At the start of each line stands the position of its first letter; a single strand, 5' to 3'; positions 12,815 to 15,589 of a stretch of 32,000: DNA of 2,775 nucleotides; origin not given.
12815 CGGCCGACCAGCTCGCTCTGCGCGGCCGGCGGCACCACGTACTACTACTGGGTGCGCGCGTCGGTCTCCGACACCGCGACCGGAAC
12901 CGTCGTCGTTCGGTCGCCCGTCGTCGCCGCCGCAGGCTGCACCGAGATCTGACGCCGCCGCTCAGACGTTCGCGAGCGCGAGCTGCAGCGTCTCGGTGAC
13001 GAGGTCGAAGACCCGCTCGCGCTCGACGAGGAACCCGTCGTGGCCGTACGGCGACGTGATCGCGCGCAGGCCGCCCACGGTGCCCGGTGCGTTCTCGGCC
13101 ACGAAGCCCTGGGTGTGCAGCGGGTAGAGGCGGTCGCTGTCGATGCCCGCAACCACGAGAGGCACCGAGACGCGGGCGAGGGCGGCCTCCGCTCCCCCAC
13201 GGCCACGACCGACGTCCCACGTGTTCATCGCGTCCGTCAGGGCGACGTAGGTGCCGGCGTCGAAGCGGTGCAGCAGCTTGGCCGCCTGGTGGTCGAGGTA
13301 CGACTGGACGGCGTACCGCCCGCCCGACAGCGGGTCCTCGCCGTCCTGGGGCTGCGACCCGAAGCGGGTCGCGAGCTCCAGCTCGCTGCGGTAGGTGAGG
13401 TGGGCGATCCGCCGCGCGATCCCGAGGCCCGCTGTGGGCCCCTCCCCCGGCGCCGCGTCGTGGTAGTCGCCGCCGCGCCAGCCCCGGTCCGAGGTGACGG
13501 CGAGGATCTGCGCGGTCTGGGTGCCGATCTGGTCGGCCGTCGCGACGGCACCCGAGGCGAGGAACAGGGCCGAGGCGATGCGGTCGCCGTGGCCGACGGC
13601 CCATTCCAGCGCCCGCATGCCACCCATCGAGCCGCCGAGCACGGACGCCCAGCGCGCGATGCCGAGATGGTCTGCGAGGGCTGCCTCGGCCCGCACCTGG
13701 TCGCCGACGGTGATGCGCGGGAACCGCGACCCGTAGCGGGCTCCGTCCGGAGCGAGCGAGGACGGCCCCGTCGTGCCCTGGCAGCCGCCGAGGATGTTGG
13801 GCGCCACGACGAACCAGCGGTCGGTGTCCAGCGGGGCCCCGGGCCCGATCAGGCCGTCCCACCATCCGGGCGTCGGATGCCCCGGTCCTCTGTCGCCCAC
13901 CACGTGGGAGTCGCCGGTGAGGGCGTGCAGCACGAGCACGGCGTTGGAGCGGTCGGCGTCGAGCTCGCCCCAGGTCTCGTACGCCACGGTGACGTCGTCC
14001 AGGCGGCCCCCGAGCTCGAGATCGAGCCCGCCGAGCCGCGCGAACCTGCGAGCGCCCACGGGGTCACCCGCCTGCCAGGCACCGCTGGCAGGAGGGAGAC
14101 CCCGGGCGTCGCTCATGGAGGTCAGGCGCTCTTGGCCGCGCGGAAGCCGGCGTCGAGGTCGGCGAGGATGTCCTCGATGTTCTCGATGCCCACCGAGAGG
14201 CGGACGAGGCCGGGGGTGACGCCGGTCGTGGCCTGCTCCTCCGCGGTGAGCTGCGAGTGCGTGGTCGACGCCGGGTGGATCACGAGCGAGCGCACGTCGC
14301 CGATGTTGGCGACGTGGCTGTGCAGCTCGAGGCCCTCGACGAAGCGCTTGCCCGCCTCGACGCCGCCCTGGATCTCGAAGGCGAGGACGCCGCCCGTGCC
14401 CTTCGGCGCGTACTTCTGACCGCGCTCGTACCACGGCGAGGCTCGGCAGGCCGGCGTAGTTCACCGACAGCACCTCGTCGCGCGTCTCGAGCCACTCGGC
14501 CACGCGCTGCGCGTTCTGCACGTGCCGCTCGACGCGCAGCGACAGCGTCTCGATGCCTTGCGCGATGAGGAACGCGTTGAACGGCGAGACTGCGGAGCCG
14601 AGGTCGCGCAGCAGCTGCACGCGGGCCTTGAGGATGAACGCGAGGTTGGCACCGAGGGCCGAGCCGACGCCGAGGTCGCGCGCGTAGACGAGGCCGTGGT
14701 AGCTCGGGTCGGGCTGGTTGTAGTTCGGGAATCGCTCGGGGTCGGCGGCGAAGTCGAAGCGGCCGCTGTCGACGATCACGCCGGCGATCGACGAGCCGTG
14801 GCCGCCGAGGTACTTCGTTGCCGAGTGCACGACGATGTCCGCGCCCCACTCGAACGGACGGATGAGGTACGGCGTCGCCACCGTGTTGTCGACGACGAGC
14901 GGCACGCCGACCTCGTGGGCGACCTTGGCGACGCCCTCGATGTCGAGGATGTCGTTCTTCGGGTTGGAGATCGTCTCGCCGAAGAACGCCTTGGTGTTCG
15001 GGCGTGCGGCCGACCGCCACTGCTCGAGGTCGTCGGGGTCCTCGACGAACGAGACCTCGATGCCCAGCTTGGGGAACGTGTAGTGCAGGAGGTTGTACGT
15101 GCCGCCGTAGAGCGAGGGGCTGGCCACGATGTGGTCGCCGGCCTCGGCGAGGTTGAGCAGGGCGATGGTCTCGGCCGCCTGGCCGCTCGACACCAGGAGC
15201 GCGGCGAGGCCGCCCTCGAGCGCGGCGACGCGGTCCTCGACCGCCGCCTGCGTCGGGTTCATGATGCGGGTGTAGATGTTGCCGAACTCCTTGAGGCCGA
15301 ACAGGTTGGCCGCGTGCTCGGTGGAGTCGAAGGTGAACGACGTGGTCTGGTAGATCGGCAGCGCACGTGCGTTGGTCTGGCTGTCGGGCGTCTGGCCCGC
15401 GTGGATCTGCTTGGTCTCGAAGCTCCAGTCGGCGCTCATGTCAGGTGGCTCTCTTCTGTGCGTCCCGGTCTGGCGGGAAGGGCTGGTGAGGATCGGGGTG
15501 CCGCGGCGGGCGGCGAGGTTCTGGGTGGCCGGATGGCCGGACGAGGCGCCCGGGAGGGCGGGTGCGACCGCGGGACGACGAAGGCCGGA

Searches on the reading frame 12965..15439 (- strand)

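Call 48: search_protein_families(library=pfam, proteins=[window:12965-15439:-], max_evalue=0.001)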
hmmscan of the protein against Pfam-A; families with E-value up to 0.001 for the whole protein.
window:12965-15439:- (825 aa): 4 families
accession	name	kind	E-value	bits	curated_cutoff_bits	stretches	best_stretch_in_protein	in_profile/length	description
PF01053.26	Cys_Met_Meta_PP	-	1.2e-101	340.5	27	1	8-333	1-282/381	Cys/Met metabolism PLP-dependent enzyme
PF00561.26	Abhydrolase_1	-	7.4e-17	62.3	25.8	1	499-805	1-243/245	alpha/beta hydrolase fold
PF01212.27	Beta_elim_lyase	-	0.00048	20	27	0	61-106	31-76/288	Beta-eliminating lyase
PF00266.25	Aminotran_5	-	0.0009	18.7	21.5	0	54-217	39-209/371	Aminotransferase class-V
